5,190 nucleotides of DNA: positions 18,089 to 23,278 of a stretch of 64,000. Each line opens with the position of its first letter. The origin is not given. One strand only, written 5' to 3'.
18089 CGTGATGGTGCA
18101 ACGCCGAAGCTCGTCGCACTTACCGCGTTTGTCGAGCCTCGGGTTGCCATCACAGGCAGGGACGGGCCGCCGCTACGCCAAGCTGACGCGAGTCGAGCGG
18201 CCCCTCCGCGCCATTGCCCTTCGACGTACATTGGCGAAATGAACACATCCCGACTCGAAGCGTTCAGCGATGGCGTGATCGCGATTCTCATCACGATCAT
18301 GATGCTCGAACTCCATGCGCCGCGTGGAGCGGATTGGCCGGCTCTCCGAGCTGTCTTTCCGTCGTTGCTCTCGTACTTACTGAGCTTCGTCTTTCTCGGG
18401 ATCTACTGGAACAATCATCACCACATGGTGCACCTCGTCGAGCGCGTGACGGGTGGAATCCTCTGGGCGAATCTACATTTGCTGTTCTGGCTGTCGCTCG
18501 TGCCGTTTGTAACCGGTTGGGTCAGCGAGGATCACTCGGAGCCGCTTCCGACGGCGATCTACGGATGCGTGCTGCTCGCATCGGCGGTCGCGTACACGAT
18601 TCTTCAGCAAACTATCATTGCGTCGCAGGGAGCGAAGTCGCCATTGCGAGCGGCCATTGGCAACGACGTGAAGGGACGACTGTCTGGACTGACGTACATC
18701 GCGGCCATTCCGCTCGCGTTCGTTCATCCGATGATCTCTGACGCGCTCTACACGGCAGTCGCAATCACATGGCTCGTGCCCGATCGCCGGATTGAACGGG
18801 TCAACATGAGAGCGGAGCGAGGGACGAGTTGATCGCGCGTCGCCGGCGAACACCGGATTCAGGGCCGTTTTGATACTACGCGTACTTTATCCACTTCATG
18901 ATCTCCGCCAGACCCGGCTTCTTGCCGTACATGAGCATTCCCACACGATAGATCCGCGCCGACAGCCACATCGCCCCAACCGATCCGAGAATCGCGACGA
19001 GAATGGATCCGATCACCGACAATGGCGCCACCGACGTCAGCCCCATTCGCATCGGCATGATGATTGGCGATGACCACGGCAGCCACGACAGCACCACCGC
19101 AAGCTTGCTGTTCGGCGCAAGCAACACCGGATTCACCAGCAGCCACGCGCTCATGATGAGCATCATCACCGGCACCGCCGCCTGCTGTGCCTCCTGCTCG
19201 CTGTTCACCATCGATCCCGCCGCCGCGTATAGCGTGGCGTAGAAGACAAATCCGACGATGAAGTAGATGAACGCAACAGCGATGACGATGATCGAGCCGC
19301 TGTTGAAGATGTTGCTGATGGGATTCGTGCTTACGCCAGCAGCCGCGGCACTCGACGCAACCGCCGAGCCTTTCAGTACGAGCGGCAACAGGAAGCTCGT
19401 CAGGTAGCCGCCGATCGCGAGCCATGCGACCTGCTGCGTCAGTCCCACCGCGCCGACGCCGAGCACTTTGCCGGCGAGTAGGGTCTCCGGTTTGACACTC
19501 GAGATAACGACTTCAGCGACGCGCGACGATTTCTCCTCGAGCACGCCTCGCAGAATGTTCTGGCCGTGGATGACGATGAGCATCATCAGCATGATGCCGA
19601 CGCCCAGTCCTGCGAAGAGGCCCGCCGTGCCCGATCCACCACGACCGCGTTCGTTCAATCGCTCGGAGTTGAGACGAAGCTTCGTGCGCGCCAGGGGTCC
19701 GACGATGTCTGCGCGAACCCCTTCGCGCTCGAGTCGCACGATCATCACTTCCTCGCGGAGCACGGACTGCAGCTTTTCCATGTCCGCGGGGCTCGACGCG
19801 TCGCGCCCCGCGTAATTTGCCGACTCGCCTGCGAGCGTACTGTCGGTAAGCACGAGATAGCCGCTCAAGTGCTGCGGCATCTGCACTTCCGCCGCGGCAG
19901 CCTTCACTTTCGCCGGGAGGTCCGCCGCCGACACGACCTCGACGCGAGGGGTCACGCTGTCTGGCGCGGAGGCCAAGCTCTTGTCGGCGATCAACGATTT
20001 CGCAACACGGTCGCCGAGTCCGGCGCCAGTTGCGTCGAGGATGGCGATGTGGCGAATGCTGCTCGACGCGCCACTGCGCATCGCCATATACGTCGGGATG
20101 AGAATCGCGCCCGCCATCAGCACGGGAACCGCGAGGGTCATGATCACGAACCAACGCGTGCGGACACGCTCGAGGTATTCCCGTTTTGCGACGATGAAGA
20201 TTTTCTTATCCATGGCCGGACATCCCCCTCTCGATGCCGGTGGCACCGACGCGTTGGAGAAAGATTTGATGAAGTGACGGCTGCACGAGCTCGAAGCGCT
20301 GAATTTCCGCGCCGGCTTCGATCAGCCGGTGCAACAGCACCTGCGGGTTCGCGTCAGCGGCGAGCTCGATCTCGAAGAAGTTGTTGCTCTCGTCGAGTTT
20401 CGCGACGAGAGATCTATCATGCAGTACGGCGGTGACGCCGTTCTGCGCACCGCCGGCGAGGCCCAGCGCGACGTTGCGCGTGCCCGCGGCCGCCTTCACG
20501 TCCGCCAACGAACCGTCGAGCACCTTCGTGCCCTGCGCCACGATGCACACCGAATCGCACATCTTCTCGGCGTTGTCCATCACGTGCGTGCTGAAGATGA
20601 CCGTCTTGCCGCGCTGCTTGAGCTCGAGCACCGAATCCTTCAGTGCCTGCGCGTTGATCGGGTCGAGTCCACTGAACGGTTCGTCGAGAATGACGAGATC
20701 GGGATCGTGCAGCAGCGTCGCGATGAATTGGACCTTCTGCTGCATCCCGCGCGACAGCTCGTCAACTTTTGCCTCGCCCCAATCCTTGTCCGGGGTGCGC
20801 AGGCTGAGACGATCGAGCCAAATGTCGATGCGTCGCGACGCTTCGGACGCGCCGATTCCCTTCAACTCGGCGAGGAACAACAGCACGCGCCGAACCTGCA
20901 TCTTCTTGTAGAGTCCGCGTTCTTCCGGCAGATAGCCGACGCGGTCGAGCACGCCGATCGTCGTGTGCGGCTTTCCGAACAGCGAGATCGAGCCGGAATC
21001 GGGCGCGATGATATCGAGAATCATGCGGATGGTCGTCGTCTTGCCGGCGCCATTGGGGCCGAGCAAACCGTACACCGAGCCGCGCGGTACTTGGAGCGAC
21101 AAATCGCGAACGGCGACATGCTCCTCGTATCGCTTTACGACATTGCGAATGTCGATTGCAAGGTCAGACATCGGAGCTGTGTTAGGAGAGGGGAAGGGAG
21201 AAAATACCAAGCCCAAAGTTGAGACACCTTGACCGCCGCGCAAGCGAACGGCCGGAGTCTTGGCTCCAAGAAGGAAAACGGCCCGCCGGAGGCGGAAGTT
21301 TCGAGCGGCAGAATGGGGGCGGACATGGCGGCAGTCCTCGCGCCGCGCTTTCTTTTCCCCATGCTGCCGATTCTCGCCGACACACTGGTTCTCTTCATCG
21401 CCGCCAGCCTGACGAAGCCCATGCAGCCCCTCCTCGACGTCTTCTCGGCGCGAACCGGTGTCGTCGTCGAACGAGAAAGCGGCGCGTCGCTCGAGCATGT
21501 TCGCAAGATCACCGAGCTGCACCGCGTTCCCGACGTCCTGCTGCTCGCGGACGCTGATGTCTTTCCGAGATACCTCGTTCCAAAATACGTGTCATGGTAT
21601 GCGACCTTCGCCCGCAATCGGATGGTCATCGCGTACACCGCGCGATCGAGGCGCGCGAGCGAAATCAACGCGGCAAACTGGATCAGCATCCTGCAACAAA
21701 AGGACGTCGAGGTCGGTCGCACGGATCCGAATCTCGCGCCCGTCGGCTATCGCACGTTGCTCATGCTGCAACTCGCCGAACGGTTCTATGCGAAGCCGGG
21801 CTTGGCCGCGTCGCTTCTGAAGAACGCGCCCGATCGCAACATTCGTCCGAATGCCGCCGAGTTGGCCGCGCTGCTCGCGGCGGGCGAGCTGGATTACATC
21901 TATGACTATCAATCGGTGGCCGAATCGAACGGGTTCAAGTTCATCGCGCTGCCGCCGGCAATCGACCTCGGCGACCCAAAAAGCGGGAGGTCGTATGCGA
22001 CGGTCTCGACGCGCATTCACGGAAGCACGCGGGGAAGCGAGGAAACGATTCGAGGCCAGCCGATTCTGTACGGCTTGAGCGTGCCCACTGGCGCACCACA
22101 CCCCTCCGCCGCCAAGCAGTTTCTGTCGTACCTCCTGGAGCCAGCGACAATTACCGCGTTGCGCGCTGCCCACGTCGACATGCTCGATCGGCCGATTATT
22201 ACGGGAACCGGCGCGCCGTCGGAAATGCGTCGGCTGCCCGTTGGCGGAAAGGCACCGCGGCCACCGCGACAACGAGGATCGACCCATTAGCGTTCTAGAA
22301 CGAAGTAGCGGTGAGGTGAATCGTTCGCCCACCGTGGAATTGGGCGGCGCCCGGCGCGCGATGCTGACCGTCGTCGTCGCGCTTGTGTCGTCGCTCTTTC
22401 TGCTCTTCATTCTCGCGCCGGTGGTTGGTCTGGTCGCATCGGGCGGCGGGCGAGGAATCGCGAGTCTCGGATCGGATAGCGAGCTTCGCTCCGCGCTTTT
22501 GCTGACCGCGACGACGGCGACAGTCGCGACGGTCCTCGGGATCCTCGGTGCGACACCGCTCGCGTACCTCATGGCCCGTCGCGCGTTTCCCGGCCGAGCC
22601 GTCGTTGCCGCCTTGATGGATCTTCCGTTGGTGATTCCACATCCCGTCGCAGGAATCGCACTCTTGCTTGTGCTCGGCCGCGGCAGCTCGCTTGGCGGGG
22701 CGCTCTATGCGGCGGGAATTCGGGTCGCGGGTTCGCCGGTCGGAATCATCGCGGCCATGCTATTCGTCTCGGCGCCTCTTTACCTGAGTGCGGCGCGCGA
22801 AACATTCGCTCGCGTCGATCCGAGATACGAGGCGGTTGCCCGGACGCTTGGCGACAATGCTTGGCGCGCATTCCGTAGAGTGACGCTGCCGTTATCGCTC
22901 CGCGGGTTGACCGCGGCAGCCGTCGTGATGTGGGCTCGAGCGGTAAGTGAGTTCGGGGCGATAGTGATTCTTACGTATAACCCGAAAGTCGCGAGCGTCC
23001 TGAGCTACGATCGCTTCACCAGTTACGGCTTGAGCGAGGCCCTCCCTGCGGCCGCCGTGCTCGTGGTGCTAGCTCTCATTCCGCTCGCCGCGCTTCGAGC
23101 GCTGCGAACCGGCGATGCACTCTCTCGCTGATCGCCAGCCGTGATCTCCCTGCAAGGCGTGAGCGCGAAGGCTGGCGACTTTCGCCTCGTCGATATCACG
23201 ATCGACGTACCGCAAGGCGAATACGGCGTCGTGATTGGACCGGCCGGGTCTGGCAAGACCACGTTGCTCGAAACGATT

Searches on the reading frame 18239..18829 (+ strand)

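Call 85: search_protein_families(library=pfam, max_evalue=1e-8, proteins=[window:18239-18829:+])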
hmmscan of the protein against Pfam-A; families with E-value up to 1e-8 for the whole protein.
window:18239-18829:+ (197 aa): 1 family
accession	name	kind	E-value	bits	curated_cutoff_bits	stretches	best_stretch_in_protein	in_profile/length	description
PF06736.16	TMEM175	-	4.2e-30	104.5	25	1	5-89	1-88/88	Endosomal/lysosomal potassium channel TMEM175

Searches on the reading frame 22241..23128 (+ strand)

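Call 86: search_protein_families(library=pfam, max_evalue=1e-8, proteins=[window:22241-23128:+])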
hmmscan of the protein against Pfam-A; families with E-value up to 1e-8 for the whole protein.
window:22241-23128:+ (296 aa): 1 family
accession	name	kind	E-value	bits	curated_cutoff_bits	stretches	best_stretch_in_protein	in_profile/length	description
PF00528.27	BPD_transp_1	-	3.1e-12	47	26.4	1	105-283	2-168/184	Binding-protein-dependent transport system inner membrane component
